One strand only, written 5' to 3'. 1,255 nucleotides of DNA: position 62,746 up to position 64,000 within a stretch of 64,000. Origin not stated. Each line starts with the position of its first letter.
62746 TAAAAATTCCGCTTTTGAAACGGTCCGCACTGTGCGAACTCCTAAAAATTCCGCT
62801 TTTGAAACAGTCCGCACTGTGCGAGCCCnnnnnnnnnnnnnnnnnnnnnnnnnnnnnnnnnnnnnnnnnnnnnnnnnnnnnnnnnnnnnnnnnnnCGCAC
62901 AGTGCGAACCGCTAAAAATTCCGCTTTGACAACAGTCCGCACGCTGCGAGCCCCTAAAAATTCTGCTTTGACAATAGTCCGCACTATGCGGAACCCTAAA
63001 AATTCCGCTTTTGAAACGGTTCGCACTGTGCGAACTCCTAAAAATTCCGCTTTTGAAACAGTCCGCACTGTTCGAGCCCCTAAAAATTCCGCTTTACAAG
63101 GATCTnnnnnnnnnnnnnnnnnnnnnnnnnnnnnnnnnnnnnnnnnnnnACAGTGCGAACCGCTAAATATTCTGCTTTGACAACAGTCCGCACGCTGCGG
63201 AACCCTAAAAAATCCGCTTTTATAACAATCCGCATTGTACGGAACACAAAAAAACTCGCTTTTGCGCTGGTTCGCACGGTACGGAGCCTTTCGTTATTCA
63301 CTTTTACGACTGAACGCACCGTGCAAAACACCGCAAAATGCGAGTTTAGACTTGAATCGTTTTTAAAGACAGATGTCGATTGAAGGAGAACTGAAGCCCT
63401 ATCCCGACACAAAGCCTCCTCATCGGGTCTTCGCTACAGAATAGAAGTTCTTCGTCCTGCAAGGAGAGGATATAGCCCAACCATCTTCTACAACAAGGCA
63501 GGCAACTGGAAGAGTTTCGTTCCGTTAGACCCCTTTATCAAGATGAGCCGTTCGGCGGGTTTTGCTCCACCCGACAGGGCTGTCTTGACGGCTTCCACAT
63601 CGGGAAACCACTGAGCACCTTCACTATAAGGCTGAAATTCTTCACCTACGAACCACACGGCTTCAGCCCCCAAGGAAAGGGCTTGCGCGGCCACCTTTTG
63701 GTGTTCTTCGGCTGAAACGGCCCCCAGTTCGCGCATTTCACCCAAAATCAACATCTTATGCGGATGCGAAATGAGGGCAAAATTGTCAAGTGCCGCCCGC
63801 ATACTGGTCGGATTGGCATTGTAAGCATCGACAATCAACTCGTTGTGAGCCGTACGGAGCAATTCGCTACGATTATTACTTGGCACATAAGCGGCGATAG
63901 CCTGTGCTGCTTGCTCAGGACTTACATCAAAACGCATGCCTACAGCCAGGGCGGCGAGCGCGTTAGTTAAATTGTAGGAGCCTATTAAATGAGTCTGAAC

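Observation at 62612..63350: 740-bp satellite-like array of 42-bp palindromic repeats with 252-bp higher-order period between efp and murF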

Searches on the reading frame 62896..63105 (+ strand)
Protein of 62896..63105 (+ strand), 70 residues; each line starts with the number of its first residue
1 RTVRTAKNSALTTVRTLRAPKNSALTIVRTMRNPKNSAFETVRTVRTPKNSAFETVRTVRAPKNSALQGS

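Call 84: search_protein_representatives(alignment_id=A2)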
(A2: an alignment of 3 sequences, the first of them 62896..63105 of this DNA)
Query: 3 sequences, 70 profile positions. Proteins with E-value up to 0.001 (for the whole library): 19; up to 1e-10: 1; up to 1e-30: 0. The best 19 are listed.
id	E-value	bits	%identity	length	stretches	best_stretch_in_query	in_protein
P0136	9.7e-21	89.2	-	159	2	19-67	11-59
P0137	1.2e-10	56.9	-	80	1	19-65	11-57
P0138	2.2e-10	56.1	-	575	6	9-67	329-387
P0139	3.7e-08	48.9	-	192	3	10-67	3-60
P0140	1.0e-07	47.5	-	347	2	11-63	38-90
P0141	2.4e-06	43.2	-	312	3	10-66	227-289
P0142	5.1e-06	42.1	-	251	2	2-63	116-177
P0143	6.1e-06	41.8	-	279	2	9-58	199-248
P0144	1.8e-05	40.3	-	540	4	10-67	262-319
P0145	2.4e-05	39.9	-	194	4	50-66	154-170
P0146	1.1e-04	37.8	-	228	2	19-59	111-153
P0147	2.0e-04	37.0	-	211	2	4-67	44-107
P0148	2.1e-04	36.9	-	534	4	11-59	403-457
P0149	2.5e-04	36.7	-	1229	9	3-65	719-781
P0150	3.5e-04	36.2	-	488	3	2-69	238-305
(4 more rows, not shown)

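Call 86: find_encoding_contigs(protein=P0136, flank=5000, max_places=5)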
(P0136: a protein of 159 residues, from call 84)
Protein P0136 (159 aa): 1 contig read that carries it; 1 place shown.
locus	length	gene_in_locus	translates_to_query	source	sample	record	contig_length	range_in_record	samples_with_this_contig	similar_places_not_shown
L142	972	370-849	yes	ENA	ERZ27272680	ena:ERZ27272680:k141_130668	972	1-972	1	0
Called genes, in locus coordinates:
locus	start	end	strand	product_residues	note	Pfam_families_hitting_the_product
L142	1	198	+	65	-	?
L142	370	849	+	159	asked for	-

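Call 87: find_encoding_contigs(protein=P0139, flank=4000, max_places=3)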
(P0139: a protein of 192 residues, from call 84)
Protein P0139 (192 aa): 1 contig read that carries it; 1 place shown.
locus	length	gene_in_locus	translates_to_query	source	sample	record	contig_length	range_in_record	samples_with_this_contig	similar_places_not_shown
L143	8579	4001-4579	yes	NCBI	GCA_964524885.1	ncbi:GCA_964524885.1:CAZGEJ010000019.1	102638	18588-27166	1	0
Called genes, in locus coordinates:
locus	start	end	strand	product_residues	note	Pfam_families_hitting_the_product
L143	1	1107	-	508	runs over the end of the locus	PF00133:tRNA-synt_1, PF01406:tRNA-synt_1e (weak), PF09334:tRNA-synt_1g, PF00133:tRNA-synt_1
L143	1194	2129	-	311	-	PF13177:DNA_pol3_delta2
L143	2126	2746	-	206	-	PF02223:Thymidylate_kin, PF13521:AAA_28 (weak)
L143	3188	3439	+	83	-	-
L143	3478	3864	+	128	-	PF01850:PIN (weak)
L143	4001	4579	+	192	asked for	-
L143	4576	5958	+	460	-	PF01033:Somatomedin_B (weak), PF01833:TIG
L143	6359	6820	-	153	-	-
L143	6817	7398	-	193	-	-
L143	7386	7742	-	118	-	PF07963:N_methyl (weak)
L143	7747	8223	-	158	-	PF12019:GspH (weak)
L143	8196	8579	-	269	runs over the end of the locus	PF06750:A24_N_bact, PF01478:Peptidase_A24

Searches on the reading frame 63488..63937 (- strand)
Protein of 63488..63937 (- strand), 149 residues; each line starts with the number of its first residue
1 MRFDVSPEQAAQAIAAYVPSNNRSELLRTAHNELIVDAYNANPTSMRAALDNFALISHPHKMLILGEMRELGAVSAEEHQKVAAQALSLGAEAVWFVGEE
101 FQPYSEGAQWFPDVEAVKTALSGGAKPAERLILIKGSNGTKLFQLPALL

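Call 48: search_protein_families(library=pfam, proteins=[window:63488-63937:-])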
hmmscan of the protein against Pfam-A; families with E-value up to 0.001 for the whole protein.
window:63488-63937:- (149 aa): 1 family
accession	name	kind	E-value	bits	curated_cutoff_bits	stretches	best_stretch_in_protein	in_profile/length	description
PF02875.26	Mur_ligase_C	-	3e-15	57.6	28.4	1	23-137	2-126/127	Mur ligase, glutamate ligase domain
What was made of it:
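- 63488..64000 (-): 3' end of murF, the right flanking gene; it runs off the window. Pfam Mur_ligase_C (call 48).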
